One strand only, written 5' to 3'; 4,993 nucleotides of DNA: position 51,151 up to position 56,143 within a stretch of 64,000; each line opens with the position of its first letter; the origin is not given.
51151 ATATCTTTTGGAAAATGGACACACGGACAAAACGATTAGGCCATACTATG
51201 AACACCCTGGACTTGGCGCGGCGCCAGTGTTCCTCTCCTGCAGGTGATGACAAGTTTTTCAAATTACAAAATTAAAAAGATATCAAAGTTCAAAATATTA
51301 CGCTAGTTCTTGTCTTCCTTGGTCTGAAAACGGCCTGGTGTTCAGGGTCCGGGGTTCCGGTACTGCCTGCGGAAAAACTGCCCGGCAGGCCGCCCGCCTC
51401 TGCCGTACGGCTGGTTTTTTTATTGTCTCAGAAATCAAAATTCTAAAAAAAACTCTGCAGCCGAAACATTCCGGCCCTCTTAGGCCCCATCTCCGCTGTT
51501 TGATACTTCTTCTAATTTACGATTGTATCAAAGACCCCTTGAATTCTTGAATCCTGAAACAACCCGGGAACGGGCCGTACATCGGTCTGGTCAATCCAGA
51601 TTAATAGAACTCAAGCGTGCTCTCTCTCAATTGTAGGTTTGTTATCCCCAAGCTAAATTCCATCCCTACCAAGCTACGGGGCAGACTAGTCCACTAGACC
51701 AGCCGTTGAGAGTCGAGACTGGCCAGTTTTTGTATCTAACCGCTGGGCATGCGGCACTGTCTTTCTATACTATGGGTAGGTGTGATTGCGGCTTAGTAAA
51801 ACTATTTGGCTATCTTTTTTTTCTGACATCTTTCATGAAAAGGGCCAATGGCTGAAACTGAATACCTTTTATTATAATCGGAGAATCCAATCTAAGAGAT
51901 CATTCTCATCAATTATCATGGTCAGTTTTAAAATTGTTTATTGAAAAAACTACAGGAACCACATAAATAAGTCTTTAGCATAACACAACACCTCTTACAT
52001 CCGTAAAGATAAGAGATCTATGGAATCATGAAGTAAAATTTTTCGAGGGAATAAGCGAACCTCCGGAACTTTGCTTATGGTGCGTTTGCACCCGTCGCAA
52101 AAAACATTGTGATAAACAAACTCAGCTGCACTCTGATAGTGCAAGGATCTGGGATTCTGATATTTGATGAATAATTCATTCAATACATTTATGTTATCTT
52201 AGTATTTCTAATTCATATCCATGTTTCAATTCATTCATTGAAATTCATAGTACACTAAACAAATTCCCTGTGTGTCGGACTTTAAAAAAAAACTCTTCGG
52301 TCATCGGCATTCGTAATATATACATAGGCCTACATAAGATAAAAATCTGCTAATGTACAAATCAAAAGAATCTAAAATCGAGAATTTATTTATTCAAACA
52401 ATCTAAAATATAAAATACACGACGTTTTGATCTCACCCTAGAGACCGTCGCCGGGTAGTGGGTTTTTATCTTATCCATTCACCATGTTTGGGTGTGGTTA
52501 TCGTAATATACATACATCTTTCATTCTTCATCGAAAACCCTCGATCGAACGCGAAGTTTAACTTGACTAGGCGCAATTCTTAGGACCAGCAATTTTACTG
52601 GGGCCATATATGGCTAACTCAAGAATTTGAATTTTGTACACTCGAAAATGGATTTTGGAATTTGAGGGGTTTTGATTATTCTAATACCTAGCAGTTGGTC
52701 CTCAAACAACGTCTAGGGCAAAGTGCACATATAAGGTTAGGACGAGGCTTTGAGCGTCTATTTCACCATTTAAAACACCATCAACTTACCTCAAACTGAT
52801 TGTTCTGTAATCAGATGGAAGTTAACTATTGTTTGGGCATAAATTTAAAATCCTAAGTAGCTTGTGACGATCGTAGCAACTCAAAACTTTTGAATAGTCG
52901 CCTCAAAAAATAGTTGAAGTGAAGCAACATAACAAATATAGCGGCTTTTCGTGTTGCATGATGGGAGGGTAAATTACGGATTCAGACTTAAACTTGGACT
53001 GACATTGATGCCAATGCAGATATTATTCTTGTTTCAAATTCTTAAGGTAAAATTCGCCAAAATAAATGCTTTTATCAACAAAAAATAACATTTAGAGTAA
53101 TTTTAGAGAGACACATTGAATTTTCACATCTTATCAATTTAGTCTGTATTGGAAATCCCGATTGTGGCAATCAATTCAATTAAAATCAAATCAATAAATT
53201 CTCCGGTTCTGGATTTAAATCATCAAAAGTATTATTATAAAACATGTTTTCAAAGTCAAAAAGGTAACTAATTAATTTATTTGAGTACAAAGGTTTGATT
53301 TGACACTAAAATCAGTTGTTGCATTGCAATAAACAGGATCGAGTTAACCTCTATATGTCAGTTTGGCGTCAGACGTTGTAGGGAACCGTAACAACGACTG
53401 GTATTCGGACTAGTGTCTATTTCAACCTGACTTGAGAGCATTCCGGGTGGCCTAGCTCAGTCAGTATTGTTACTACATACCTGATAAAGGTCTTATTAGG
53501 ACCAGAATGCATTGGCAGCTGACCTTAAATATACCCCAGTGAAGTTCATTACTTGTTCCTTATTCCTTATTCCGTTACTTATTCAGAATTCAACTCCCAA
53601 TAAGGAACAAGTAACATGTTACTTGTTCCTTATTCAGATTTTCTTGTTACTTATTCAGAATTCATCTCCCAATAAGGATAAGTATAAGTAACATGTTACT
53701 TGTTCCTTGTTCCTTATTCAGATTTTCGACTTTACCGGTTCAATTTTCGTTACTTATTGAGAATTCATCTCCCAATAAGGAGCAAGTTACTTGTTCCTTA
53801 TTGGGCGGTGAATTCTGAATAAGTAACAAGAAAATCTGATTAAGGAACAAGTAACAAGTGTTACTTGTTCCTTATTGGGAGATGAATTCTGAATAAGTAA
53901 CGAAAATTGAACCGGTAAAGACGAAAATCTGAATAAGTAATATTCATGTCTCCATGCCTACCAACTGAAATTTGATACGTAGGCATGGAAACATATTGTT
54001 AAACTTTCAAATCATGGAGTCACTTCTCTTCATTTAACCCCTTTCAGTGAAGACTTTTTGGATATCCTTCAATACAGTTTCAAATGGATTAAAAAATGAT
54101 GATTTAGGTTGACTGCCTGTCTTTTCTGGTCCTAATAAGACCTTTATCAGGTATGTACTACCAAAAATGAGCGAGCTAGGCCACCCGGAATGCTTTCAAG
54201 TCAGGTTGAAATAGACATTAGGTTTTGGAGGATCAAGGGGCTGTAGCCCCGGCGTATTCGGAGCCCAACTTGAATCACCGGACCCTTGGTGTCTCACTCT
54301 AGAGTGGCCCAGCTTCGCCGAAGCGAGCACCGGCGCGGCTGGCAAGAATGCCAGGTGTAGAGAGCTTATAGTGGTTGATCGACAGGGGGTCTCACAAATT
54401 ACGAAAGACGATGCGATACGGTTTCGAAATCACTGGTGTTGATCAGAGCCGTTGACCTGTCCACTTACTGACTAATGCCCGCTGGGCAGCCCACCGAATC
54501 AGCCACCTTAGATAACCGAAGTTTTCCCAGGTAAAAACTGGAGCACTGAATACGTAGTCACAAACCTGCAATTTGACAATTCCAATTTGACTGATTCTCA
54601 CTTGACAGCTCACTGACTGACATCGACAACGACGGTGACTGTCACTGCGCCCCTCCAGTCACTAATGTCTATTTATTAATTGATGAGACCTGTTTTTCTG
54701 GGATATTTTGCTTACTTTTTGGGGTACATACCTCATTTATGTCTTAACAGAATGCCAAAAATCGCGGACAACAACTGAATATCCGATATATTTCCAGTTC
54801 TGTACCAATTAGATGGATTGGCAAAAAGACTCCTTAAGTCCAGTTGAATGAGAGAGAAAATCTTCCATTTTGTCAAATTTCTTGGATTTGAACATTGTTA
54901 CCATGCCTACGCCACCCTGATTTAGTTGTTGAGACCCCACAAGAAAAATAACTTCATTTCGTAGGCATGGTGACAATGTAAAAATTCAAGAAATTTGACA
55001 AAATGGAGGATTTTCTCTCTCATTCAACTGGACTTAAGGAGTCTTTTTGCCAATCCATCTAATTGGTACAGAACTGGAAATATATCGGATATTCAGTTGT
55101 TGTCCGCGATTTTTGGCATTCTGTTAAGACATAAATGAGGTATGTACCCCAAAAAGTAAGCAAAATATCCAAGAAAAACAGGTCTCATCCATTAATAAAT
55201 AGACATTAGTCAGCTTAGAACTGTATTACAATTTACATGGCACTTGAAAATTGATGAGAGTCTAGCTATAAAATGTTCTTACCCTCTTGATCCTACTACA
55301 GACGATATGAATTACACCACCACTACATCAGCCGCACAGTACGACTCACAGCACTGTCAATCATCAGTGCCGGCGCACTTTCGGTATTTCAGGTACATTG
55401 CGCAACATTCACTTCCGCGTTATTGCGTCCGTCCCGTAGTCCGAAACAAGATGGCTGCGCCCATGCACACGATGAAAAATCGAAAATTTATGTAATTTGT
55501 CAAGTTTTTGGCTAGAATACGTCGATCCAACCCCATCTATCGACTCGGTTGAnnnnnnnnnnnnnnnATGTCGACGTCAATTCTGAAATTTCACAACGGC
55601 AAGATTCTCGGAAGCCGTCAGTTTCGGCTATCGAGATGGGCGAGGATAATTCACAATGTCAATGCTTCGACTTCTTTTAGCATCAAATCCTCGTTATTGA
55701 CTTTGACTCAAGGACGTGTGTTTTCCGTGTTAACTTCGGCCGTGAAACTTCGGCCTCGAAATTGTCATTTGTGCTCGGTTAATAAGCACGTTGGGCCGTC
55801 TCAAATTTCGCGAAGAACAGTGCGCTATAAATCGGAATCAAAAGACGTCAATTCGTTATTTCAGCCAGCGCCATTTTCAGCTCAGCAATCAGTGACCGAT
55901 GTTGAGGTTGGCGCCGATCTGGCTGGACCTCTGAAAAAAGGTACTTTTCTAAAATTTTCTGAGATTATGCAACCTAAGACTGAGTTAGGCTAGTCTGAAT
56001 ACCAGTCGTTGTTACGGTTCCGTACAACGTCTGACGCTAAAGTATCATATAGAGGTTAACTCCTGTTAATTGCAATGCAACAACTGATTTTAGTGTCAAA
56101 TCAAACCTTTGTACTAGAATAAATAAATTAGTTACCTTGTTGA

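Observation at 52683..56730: SUPV3L1 promoter and first coding exon sit in the loop of a 4-kb inverted-repeat structure; the exon-1 donor is 5 bp from the right arm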

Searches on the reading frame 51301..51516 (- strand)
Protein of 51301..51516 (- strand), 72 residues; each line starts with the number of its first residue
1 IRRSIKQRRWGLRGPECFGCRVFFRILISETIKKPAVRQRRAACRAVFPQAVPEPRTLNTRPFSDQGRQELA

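Call 36: search_protein_families(library=pfam, proteins=[window:51301-51516:-], max_evalue=0.1)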
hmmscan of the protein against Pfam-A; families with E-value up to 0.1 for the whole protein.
seq(72 aa): 1 family
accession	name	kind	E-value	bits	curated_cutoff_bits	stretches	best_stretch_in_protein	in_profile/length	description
PF13719.11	Zn_ribbon_5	-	0.036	14.3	29.3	1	17-48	5-35/37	zinc-ribbon domain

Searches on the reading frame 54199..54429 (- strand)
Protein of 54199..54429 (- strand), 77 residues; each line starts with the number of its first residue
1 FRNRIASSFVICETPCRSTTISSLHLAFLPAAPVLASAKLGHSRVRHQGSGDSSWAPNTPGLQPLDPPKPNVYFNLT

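Call 36: search_protein_families(library=pfam, proteins=[window:54199-54429:-], max_evalue=0.1)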
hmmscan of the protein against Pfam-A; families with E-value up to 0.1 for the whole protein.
seq(77 aa): 0 families

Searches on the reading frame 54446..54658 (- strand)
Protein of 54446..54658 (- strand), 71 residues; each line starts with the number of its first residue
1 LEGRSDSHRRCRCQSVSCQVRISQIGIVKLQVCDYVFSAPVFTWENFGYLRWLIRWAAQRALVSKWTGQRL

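Call 36: search_protein_families(library=pfam, proteins=[window:54446-54658:-], max_evalue=0.1)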
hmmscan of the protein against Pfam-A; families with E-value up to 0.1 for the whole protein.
seq(71 aa): 0 families
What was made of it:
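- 54230..54662 (+): Unique, GC-richer (53%) upstream sequence with no repeat, RNA-family or protein-family match. Presumed ancestral 5' flank. No Pfam match on its ORFs (call 36).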

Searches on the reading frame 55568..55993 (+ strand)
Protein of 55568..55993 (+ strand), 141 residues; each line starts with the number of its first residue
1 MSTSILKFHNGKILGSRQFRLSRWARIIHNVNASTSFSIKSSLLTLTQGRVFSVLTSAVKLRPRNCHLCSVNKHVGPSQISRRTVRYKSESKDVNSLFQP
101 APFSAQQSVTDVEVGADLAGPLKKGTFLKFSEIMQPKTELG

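Call 9: find_encoding_contigs(protein=window:55568-55993:+, flank=10000, max_places=10)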
Protein window:55568-55993:+ (141 aa): no gene with exactly this product is on record in the collection.
